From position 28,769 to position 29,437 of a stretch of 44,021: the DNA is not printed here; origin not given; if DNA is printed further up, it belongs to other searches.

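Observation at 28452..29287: AT-rich two-gene islet between RNAP and the portal-proximal genes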

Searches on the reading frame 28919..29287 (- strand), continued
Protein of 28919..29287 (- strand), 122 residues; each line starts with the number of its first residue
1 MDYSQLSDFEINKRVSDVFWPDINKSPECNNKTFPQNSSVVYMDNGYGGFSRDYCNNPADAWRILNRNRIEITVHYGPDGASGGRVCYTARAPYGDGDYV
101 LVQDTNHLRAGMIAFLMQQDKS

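Call 79: find_encoding_contigs(protein=P0054, flank=4000, max_places=2)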
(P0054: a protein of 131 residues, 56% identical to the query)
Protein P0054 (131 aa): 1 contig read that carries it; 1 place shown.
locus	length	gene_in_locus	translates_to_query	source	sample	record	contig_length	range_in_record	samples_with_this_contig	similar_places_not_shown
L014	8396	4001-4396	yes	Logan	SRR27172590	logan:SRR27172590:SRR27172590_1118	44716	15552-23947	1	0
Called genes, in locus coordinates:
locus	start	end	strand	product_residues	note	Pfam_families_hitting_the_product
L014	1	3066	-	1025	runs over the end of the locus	PF19220:Rod_CreS (weak), PF06791:TMP_2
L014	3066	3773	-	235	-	PF19759:DUF6246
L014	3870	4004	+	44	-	-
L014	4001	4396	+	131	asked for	PF10765:Phage_P22_NinX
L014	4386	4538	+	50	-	-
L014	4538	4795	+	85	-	PF04448:DUF551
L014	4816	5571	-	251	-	PF13895:Ig_2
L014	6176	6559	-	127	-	PF23842:Phage_tail_terminator_3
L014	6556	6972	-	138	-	-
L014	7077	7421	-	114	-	-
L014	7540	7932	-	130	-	PF24085:DUF7370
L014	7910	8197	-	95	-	-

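Call 80: find_encoding_contigs(protein=P0057, flank=4000, max_places=2)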
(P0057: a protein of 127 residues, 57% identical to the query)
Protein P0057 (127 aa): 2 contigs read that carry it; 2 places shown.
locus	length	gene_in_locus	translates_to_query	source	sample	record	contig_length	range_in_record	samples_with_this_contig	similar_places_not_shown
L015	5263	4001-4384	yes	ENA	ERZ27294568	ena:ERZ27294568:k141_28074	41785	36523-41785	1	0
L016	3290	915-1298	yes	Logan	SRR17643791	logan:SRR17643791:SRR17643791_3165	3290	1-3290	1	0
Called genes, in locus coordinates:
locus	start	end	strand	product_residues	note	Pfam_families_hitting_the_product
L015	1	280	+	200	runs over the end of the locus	-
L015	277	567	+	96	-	-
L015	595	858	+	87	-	-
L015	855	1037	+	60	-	-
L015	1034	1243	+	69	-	-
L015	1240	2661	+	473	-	PF00176:SNF2-rel_dom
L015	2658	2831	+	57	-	-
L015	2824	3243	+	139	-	PF05869:Dam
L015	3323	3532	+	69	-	-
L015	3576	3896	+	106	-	-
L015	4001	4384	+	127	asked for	PF10765:Phage_P22_NinX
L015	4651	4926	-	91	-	-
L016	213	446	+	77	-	-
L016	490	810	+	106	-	-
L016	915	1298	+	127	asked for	PF10765:Phage_P22_NinX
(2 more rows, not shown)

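Call 81: find_encoding_contigs(protein=P0046, flank=4000, max_places=2)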
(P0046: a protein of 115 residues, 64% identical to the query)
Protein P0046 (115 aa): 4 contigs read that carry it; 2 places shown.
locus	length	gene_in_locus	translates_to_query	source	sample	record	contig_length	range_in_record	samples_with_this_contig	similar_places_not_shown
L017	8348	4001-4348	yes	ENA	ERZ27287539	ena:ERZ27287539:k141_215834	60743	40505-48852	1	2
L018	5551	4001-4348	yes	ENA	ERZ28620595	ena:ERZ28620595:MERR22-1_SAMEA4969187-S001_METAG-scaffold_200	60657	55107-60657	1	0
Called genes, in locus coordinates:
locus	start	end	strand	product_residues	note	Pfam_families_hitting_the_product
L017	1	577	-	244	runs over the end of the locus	PF10991:Enc34_ssDNA-bd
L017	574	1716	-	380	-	PF10926:DUF2800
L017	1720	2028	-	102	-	-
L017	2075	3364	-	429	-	PF16473:Rv2179c-like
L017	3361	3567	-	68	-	-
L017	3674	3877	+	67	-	-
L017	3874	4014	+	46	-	-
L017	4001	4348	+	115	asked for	PF10765:Phage_P22_NinX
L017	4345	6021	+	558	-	PF04851:ResIII, PF00271:Helicase_C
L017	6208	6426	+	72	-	-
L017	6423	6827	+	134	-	PF08719:NADAR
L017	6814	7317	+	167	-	-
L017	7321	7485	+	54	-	-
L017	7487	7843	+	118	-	-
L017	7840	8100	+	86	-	-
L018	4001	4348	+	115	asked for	PF10765:Phage_P22_NinX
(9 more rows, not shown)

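Call 87: search_solved_structures(query=A4, max_evalue=10, show_alignments=2)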
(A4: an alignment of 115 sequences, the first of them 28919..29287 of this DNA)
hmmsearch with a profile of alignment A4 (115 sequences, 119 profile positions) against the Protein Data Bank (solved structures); distinct sequences matched with E-value up to 10: 5.
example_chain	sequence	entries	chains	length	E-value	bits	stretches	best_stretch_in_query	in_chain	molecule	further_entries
6m6z_A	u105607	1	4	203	0.084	16.3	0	46-85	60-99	TMH4C4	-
9nai_A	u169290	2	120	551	0.52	13.7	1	59-111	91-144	Capsid protein VP1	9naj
6b9q_A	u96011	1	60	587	0.58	13.6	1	61-111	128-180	Capsid protein VP2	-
4uxh_A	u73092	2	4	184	1.2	12.6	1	37-65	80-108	THYMIDINE KINASE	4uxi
4uxj_A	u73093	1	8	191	1.3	12.5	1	37-65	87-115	THYMIDINE KINASE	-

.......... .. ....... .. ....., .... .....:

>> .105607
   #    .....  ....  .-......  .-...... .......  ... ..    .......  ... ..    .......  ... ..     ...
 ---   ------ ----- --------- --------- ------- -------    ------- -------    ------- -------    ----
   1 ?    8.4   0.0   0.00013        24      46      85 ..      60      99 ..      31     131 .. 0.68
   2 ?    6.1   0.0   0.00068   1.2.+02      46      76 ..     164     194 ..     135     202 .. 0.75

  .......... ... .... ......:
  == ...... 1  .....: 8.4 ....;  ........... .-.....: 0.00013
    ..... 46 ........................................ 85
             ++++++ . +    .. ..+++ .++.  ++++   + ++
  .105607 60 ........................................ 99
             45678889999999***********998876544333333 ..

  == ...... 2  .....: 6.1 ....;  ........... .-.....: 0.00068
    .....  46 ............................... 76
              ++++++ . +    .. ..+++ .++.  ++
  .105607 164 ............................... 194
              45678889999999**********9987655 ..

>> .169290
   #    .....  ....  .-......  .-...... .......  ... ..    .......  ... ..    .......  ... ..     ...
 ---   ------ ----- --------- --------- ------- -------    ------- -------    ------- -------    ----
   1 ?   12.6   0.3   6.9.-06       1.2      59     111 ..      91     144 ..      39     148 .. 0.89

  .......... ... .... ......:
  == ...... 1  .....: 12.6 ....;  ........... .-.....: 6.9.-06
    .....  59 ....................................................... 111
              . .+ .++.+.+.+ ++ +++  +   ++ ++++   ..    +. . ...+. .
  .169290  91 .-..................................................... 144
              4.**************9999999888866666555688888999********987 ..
